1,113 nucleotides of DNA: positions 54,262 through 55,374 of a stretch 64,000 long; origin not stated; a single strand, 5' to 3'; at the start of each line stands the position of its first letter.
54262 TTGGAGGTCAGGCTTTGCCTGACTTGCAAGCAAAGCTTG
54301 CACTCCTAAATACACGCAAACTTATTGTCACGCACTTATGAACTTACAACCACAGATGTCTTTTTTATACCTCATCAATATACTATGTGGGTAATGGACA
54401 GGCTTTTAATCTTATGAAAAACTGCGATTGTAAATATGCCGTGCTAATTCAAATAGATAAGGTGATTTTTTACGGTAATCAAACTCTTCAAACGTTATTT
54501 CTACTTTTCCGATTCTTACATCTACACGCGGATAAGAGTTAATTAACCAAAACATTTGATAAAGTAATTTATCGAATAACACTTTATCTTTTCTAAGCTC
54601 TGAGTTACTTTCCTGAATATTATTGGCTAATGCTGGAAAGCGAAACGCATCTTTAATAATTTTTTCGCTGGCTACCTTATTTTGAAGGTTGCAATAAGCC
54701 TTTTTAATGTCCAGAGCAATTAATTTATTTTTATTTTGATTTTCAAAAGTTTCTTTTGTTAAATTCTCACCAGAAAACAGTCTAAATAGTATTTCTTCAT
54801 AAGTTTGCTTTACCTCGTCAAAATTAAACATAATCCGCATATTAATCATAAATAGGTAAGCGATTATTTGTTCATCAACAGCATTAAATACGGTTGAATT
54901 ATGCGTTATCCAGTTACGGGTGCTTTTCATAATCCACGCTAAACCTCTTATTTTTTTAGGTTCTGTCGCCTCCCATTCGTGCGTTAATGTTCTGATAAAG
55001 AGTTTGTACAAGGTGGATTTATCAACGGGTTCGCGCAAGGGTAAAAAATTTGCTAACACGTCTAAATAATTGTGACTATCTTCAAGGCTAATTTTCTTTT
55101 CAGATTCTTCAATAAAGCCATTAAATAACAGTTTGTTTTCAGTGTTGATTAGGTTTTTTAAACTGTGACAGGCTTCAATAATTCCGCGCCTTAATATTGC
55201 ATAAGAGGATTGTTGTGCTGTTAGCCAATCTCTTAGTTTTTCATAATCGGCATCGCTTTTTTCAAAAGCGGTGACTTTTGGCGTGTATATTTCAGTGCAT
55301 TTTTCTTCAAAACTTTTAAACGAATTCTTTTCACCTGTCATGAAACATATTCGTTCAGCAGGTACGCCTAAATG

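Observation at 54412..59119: AT-rich three-gene island encoding a Sel1-repeat histidine-kinase-like protein, a REC-like domain fused to a novel C-terminal domain, and an unknown 197-aa protein, bounded by repeats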

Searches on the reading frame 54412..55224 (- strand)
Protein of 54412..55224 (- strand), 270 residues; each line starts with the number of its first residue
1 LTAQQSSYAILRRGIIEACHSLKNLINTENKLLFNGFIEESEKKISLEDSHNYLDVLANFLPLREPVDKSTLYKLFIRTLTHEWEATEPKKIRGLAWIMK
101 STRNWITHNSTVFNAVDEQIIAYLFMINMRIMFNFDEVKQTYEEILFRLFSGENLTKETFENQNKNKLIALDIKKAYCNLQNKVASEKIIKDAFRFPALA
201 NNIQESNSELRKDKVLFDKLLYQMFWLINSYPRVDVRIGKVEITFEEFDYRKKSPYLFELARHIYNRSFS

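Call 49: search_protein_families(library=pfam, alignment_id=A3, max_evalue=10)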
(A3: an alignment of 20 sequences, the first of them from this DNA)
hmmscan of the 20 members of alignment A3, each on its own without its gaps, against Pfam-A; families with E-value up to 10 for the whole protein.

A. member 1, seq(270 aa): 1 family
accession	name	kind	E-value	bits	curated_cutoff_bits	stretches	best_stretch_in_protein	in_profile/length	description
PF00078.32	RVT_1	-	0.025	14.7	29.6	1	99-197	6-97/205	Reverse transcriptase (RNA-dependent DNA polymerase)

B. families by the number of members that match (of 20 scanned): 10 families
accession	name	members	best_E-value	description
PF11732.13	Thoc2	1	0.0073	Transcription- and export-related complex subunit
PF11778.13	SID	1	0.019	Septation initiation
PF16224.10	DUF4883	1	0.022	DOmain of unknown function (DUF4883)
PF11037.13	Musclin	1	0.023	Insulin-resistance promoting peptide in skeletal muscle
PF00078.32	RVT_1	1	0.025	Reverse transcriptase (RNA-dependent DNA polymerase)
PF12205.13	GIT1_C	1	0.028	G protein-coupled receptor kinase-interacting protein 1 C term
PF00521.26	DNA_topoisoIV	1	0.046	DNA gyrase/topoisomerase IV, subunit A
PF25187.1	Acb3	1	0.066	CBASS inhibitor Acb3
PF08336.16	P4Ha_N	1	0.15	Prolyl 4-Hydroxylase alpha-subunit, N-terminal region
PF06085.16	Rz1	1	0.78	Lipoprotein Rz1 precursor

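Call 50: search_solved_structures(query=A3, max_evalue=10, show_alignments=3)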
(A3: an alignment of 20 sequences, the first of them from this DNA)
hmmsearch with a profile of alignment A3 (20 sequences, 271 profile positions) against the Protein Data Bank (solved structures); distinct sequences matched with E-value up to 10: 1.
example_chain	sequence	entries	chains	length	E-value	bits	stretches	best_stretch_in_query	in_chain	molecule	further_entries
3fyf_A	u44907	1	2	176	1.2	12.1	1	174-252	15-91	PROTEIN BVU-3222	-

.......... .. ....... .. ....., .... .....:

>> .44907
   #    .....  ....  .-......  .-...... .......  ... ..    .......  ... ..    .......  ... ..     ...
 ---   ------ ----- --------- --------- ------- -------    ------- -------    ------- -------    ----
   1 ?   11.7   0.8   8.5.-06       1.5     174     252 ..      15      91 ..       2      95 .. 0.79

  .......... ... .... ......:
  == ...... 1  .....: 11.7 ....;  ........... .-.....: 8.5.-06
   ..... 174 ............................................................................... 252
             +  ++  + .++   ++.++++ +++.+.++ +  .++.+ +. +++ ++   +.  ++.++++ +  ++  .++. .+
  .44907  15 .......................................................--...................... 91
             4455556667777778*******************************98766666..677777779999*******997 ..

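Call 56: search_protein_representatives(alignment_id=A3)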
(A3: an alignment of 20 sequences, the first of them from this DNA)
Query: 20 sequences, 271 profile positions. Proteins with E-value up to 0.001 (for the whole library): 383; up to 1e-10: 293; up to 1e-30: 131. The best 150 are listed.
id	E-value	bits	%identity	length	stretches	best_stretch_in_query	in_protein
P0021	2.5e-107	375.0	-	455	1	1-270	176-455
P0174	1.3e-97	343.2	-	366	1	4-269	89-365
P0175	7.0e-96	337.5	-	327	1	4-270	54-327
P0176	2.2e-94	332.6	-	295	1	4-269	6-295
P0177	2.8e-94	332.2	-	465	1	3-270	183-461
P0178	2.3e-93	329.2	-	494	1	4-270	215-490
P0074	2.1e-92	326.1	-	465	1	3-270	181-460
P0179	2.1e-92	326.1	-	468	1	4-270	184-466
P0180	4.1e-92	325.2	-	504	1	4-270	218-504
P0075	2.5e-91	322.6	-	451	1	1-269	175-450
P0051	1.7e-89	316.5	-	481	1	2-270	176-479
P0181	2.6e-89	316.0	-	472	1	1-269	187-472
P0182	7.2e-86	304.7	-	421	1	5-270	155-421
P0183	2.5e-84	299.6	-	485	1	4-270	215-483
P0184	1.1e-76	274.6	-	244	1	48-270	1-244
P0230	5.9e-50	186.9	-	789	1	5-264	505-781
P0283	8.6e-34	133.9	-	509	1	4-269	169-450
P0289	1.3e-32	130.1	-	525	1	1-270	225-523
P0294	1.7e-31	126.3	-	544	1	1-247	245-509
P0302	1.4e-30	123.3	-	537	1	3-270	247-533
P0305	6.6e-30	121.2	-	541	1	1-270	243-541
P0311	2.6e-28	115.9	-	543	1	7-269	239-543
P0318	3.9e-26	108.8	-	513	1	5-270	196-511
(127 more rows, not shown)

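Call 59: search_protein_families(library=padloc, alignment_id=A3, max_evalue=10)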
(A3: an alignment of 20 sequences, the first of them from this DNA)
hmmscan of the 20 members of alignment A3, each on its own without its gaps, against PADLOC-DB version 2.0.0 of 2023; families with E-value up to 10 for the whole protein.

A. member 1, seq(270 aa): 0 families

B. families by the number of members that match (of 20 scanned): 2 families
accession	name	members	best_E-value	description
PDLC01524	Csx21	1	0.0047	CAS-III-A; associated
PDLC03870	LmuC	1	0.2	-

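Call 74: search_protein_families(library=pfam, proteins=[P0230, P0294, P0302, P0305, P0311, P0289, P0283, P0318], max_evalue=1)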
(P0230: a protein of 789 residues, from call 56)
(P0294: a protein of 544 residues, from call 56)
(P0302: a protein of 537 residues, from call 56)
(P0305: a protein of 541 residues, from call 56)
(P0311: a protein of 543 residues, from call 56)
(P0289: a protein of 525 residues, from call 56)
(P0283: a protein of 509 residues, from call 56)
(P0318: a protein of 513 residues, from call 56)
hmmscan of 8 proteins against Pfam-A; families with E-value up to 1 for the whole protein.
P0230 (789 aa): 2 families
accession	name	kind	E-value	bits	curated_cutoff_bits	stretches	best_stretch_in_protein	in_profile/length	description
PF16964.10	TadF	-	0.023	15.1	27.3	1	591-699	38-137/178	Putative tight adherence pilin protein F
PF08238.18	Sel1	-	0.039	15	30.7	0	27-51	10-34/36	Sel1 repeat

P0294 (544 aa): 1 family
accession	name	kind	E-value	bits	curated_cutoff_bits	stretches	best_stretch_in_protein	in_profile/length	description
PF23512.1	Microp_apicomplexa_8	-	0.028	15.3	27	1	54-109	16-71/93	Apicomplexa microprotein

P0302 (537 aa): 5 families
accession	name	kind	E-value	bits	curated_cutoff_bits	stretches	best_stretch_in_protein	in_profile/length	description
PF14148.11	YhdB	-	0.031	14.8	27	1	17-47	36-66/71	YhdB-like protein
PF07702.18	UTRA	-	0.046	14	23.8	1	391-453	22-83/141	UTRA domain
PF00659.24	POLO_box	-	0.072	13.6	23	1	26-52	17-43/61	POLO box duplicated region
PF19791.4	DUF6275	-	0.12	12.6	22.6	1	146-164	59-77/81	Family of unknown function (DUF6275)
PF00443.35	UCH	-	0.12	12.4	23.9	0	429-472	40-84/254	Ubiquitin carboxyl-terminal hydrolase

P0305 (541 aa): 2 families
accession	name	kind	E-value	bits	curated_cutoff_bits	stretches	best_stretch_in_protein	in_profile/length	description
PF03623.18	Focal_AT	-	0.15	12.5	23.3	0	412-455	16-58/133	Focal adhesion targeting region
PF21234.2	Phosphatase-like_N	-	0.19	12.6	27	0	411-438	8-33/58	Protein-tyrosine-phosphatase-like, N-terminal domain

P0311 (543 aa): 4 families
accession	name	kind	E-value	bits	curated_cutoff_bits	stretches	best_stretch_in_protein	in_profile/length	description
PF05816.16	TelA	-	4.7e-05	23.1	30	1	106-212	12-119/332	Toxic anion resistance protein (TelA)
PF01895.24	PhoU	-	0.0057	17.4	23.5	1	121-172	8-53/89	PhoU domain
PF19995.5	iSTAND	-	0.072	13.9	24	1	214-331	33-162/163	inactive STAND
PF12699.13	phiKZ_IP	-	0.097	12.3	27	1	137-201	131-198/387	phiKZ-like phage internal head proteins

P0289 (525 aa): 8 families
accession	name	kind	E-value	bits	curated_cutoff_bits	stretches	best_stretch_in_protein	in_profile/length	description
PF04280.21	Tim44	-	0.022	15.3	29.6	1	176-223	4-51/147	Tim44-like domain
PF24568.1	CC_PcsB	-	0.063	13.6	27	1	119-150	29-60/75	Peptidoglycan hydrolase PcsB, coiled-coil domain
PF18262.7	PhetRS_B1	-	0.076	13.7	26.8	1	422-462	9-49/83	Phe-tRNA synthetase beta subunit B1 domain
PF05223.17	MecA_N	-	0.13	13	22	1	443-496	17-71/117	NTF2-like N-terminal transpeptidase domain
PF00072.30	Response_reg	-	0.18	12.4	30.2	1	3-64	1-54/111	Response regulator receiver domain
PF04711.18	ApoA-II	-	0.28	12.1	27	1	166-219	38-91/99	Apolipoprotein A-II (ApoA-II)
PF01256.23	Carb_kinase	-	0.34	10.8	27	1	390-456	82-146/242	NAD(P)H-hydrate dehydratase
PF04212.24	MIT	-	0.71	10.4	30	0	145-162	12-29/66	MIT (microtubule interacting and transport) domain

P0283 (509 aa): 2 families
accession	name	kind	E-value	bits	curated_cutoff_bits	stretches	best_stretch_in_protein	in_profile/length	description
PF00072.30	Response_reg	-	2.3e-05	25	30.2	1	32-82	4-53/111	Response regulator receiver domain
PF04997.17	RNA_pol_Rpb1_1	-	0.044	13.6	39.7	1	122-230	82-185/312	RNA polymerase Rpb1, domain 1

P0318 (513 aa): 1 family
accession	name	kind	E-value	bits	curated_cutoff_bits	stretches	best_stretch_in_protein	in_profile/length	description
PF25811.1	CAK-anch_MAT1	-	0.2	12.1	22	0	242-255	10-23/52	MAT1 C-terminal CAK anchor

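Call 100: search_solved_structures(query=A5, max_evalue=10, show_alignments=4)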
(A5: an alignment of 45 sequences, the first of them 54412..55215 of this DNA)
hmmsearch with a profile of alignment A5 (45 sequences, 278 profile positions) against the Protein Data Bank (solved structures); distinct sequences matched with E-value up to 10: 0.
